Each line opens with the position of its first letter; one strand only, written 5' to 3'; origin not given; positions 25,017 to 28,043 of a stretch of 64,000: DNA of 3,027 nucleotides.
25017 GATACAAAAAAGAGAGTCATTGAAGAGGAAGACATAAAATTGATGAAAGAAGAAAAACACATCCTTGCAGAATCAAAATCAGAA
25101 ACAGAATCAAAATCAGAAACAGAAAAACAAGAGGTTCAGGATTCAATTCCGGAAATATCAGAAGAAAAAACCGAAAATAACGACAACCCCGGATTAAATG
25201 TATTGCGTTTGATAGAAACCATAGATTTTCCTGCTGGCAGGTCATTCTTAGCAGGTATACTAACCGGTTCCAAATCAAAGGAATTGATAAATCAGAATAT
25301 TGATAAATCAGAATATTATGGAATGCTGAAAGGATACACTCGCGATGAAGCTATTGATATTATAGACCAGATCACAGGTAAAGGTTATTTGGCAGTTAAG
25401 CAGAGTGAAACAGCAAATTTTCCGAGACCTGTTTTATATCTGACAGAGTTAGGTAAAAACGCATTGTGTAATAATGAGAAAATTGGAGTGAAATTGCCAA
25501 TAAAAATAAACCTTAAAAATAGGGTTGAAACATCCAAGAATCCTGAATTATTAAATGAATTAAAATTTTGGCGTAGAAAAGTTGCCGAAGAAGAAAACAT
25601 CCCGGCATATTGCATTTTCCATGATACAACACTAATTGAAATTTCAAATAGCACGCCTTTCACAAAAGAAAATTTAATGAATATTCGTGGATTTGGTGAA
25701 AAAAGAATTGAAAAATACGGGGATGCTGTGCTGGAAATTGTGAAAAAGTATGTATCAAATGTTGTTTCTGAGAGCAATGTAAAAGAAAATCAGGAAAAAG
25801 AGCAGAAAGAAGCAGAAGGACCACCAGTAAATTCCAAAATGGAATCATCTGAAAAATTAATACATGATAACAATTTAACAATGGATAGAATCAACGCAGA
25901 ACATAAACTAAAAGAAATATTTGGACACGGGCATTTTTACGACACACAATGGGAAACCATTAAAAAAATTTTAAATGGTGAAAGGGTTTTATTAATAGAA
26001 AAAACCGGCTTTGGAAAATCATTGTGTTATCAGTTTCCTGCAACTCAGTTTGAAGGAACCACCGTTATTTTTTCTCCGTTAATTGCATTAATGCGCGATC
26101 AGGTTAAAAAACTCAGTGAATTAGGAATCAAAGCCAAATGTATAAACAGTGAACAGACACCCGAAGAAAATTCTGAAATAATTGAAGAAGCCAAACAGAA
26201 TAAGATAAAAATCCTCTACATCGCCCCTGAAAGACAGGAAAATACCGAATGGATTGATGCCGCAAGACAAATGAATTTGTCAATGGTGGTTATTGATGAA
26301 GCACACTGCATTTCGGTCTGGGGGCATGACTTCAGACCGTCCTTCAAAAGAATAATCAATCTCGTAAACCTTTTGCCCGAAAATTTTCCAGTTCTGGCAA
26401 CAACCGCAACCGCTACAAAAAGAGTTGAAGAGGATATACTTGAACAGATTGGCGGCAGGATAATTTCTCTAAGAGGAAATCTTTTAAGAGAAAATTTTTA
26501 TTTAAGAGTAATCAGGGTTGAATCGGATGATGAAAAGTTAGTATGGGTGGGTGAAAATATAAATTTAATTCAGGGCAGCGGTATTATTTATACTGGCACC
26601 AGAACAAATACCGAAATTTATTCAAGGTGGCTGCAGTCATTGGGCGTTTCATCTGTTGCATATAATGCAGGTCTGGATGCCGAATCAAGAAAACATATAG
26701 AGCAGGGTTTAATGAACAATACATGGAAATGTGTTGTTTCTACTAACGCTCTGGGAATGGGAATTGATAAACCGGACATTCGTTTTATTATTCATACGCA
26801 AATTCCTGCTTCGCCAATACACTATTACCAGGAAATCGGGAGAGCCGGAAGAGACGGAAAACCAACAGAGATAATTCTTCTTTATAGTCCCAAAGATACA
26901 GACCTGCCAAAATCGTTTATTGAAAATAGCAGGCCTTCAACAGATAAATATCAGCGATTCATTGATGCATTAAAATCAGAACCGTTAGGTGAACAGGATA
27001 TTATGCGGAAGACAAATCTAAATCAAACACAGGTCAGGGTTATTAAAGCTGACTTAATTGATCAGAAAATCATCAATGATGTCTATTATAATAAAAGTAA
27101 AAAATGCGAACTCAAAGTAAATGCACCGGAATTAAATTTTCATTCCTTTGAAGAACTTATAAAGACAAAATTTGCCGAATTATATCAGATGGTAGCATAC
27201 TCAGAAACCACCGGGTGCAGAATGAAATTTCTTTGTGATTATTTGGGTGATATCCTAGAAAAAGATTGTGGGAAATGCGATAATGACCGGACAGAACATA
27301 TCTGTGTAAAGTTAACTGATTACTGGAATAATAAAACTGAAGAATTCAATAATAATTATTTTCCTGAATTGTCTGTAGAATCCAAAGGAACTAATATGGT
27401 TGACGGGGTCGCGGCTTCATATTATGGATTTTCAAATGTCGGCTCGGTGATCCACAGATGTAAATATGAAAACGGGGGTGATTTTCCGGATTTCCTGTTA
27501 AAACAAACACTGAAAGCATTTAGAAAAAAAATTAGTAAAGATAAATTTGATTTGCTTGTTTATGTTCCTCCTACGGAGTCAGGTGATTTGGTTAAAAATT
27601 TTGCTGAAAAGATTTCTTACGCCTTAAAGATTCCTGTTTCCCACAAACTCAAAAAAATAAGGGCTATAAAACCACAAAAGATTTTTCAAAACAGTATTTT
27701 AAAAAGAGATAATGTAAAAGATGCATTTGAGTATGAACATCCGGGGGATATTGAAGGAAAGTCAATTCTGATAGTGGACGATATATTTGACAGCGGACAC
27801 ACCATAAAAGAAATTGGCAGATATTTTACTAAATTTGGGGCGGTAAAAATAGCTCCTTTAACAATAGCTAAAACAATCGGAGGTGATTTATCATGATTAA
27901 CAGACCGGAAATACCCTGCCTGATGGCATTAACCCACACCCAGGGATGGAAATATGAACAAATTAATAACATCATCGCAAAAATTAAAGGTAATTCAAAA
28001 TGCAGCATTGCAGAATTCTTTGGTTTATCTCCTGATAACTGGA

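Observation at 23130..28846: Giant XPD - RQC/HRDC - RecQ - ComF(PRTase) fusion ORF translationally coupled to DprA in an archaeon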

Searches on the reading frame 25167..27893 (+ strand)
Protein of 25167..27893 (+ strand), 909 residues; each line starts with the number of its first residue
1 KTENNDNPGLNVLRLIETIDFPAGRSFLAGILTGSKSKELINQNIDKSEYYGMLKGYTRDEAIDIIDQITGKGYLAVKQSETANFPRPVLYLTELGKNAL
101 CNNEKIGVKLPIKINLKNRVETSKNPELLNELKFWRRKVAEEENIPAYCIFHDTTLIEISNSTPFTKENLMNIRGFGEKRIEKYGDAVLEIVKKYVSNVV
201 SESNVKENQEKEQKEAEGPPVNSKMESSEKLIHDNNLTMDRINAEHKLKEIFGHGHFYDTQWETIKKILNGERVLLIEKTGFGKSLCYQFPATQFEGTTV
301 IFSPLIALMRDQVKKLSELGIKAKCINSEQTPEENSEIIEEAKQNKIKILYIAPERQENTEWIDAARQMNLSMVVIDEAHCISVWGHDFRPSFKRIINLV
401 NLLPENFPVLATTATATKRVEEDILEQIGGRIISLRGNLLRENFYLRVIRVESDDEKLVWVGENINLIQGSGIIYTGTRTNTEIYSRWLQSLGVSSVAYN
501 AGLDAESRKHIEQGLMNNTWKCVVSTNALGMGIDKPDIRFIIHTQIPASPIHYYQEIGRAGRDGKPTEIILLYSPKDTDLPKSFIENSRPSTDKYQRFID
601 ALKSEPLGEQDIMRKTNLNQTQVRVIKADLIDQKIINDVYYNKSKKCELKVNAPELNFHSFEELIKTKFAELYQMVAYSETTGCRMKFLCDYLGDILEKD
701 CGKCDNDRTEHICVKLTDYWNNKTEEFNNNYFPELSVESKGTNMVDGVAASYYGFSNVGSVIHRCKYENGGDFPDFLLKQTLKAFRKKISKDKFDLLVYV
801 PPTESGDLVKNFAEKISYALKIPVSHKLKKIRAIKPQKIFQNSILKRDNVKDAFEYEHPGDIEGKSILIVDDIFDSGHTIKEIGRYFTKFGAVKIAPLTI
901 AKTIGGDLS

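Call 70: search_protein_representatives(protein=window:25167-27893:+)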
Query: 909 residues. Proteins with E-value up to 0.001 (for the whole library): 56181; up to 1e-10: 27306; up to 1e-30: 10995. The best 150 are listed.
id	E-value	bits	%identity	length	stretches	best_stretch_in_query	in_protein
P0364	4.5e-289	977.6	54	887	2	238-906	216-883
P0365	3.7e-275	931.6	58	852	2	239-906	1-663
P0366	2.0e-268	909.3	62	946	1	238-908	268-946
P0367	5.6e-228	775.5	55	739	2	239-738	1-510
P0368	7.4e-211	718.8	52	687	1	236-906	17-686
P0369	8.4e-204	695.5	50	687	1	237-908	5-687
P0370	4.4e-203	693.1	52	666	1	244-908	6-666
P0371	3.9e-199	680.1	47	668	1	239-907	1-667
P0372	1.6e-194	664.8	65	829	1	238-680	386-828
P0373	6.2e-183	626.5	62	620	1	235-657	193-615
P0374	2.9e-181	620.9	45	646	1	261-907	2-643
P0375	1.2e-179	615.6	53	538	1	369-905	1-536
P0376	7.9e-176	602.9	45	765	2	238-647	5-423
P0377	7.0e-170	583.3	45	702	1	239-907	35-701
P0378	4.8e-169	580.5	44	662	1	257-906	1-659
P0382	3.6e-159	547.8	43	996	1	233-907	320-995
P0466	3.2e-98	346.2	34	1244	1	203-903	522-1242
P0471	5.8e-98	345.3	33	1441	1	219-903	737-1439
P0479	5.8e-97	342.0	33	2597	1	198-903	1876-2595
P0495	7.8e-95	335.0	33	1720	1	231-903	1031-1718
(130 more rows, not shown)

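Call 71: search_protein_families(library=pfam, proteins=[P0364, P0366, P0382, P0466, P0471, P0479, P0495], max_evalue=0.0001)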
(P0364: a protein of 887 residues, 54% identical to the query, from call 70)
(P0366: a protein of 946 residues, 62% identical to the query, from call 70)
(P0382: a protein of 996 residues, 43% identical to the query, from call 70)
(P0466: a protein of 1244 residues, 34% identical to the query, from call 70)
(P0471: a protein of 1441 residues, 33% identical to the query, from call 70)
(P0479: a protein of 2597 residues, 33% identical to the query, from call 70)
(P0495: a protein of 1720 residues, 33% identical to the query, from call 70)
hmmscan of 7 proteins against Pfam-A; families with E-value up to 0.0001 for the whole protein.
P0364 (887 aa): 6 families
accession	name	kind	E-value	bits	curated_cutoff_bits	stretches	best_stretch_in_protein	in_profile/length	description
PF00270.35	DEAD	-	2.7e-25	89.5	26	1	238-399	3-165/167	DEAD/DEAH box helicase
PF00271.37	Helicase_C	-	3.7e-21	75.9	23.5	1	435-542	2-110/110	Helicase conserved C-terminal domain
PF00570.28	HRDC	-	2.4e-15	56.7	23.8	1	134-200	2-68/68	HRDC domain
PF09382.16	RQC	-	3.4e-13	49.8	23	1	18-116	12-106/114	RQC domain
PF16124.10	RecQ_Zn_bind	-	1.5e-09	38.8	25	1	642-684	21-65/66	RecQ zinc-binding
PF00156.33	Pribosyltran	-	5e-08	32.9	26.3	1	789-873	43-119/158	Phosphoribosyl transferase domain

P0366 (946 aa): 21 families
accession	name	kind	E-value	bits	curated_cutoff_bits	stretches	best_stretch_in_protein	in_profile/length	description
PF00515.34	TPR_1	-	4.2e-34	115.4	27.8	2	178-211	1-34/34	Tetratricopeptide repeat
PF07719.23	TPR_2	-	2.1e-29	99.6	27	2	180-211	3-34/34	Tetratricopeptide repeat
PF00270.35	DEAD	-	2.2e-25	89.8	26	1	289-451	2-165/167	DEAD/DEAH box helicase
PF13181.12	TPR_8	-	3.1e-25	86.6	25.7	1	180-211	3-34/34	Tetratricopeptide repeat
PF13431.12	TPR_17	-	8.7e-23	79.1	24.4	1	132-164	1-33/34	Tetratricopeptide repeat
PF13414.12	TPR_11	-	3.1e-19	68.8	26.8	1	154-190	4-40/42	TPR repeat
PF00271.37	Helicase_C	-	1.9e-18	67.1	23.5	1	493-594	8-110/110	Helicase conserved C-terminal domain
PF13424.12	TPR_12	-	3.1e-15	56.5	30.1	2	145-208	4-75/77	Tetratricopeptide repeat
PF13428.12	TPR_14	-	1.1e-13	50.8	23.5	0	181-221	4-44/44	Tetratricopeptide repeat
PF13432.12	TPR_16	-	2.5e-12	47.4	32.7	1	184-245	3-64/65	Tetratricopeptide repeat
PF14559.12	TPR_19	-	4.4e-11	43.4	25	1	192-246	5-59/68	Tetratricopeptide repeat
PF13371.12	TPR_9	-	2.8e-10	40.5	35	1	153-213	4-64/73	Tetratricopeptide repeat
PF23914.1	TPR_CcmH_CycH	-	1.6e-08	35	42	1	170-249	42-124/158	Cytochrome c-type biogenesis protein H TPR domain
PF01624.25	MutS_I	-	6.8e-08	33.2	20.6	1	11-64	6-64/113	MutS domain I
PF13174.12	TPR_6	-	2.1e-07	31.6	26.3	0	181-210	3-32/33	Tetratricopeptide repeat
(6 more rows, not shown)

P0382 (996 aa): 6 families
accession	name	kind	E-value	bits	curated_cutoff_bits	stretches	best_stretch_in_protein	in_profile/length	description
PF00270.35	DEAD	-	1.1e-24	87.5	26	1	347-514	3-162/167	DEAD/DEAH box helicase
PF00271.37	Helicase_C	-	3.7e-19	69.4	23.5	1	553-659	2-109/110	Helicase conserved C-terminal domain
PF16124.10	RecQ_Zn_bind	-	1.3e-08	35.9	25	1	745-801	9-66/66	RecQ zinc-binding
PF00156.33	Pribosyltran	-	1.5e-08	34.6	26.3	1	899-987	43-122/158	Phosphoribosyl transferase domain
PF04851.21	ResIII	-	3.1e-08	34.1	22.5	1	344-512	4-162/164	Type III restriction enzyme, res subunit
PF09382.16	RQC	-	2.7e-05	24.4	23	1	243-314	10-82/114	RQC domain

P0466 (1244 aa): 6 families
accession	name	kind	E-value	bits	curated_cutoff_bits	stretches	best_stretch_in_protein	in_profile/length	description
PF00270.35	DEAD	-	1.2e-23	84.1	26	1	581-753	1-165/167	DEAD/DEAH box helicase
PF00271.37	Helicase_C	-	1.4e-19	70.8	23.5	1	797-892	14-108/110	Helicase conserved C-terminal domain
PF14520.12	HHH_5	-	2.4e-17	63.6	27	1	341-389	4-52/57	Helix-hairpin-helix domain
PF04851.21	ResIII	-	2.4e-12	47.5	22.5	1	579-736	3-152/164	Type III restriction enzyme, res subunit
PF12826.13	HHH_2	-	6.4e-06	26.7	27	0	237-285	6-53/64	Helix-hairpin-helix motif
PF10391.15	DNA_pol_lambd_f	-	3e-05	24.2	29.8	0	352-381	14-43/51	Fingers domain of DNA polymerase lambda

P0471 (1441 aa): 6 families
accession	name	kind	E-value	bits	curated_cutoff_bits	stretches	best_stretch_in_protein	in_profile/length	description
PF00805.28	Pentapeptide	-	1.2e-25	89.1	20.2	3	207-246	1-40/40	Pentapeptide repeats (8 copies)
PF00270.35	DEAD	-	1.2e-24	87.3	26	1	778-951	1-166/167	DEAD/DEAH box helicase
PF00271.37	Helicase_C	-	1.2e-19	71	23.5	1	994-1090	13-109/110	Helicase conserved C-terminal domain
PF04851.21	ResIII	-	4e-13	50.1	22.5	1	776-934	3-153/164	Type III restriction enzyme, res subunit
PF13599.13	Pentapeptide_4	-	7.7e-07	29.5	38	0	202-262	16-76/78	Pentapeptide repeat region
PF13576.12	Pentapeptide_3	-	4.7e-06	27.1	27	0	242-272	10-42/48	Pentapeptide repeats (9 copies)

P0479 (2597 aa): 7 families
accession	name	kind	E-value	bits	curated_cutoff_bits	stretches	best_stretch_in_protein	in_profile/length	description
PF14520.12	HHH_5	-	9.1e-26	90.6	27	3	1832-1882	3-53/57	Helix-hairpin-helix domain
PF00270.35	DEAD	-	1.5e-23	83.8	26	1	1934-2107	1-166/167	DEAD/DEAH box helicase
PF00271.37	Helicase_C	-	4.4e-20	72.4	23.5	1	2152-2245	15-108/110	Helicase conserved C-terminal domain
PF04851.21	ResIII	-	7.8e-12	45.8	22.5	1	1931-2086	2-149/164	Type III restriction enzyme, res subunit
PF14229.12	DUF4332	-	1.5e-07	32.1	23.2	0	316-371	41-96/122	Domain of unknown function (DUF4332)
PF10391.15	DNA_pol_lambd_f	-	1.6e-07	31.5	29.8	0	329-368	2-41/51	Fingers domain of DNA polymerase lambda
PF12826.13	HHH_2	-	7.5e-05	23.3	27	0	1729-1779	6-55/64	Helix-hairpin-helix motif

P0495 (1720 aa): 5 families
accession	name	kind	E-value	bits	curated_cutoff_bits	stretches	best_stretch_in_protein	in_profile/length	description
PF00270.35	DEAD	-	2.7e-23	83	26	1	1057-1230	1-166/167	DEAD/DEAH box helicase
PF00271.37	Helicase_C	-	9.6e-20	71.3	23.5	1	1273-1368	13-108/110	Helicase conserved C-terminal domain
PF14520.12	HHH_5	-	3.9e-19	69.3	27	1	818-870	3-55/57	Helix-hairpin-helix domain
PF04851.21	ResIII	-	9.8e-11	42.3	22.5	1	1055-1203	3-146/164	Type III restriction enzyme, res subunit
PF10391.15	DNA_pol_lambd_f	-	1.2e-05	25.4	29.8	0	720-751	9-40/51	Fingers domain of DNA polymerase lambda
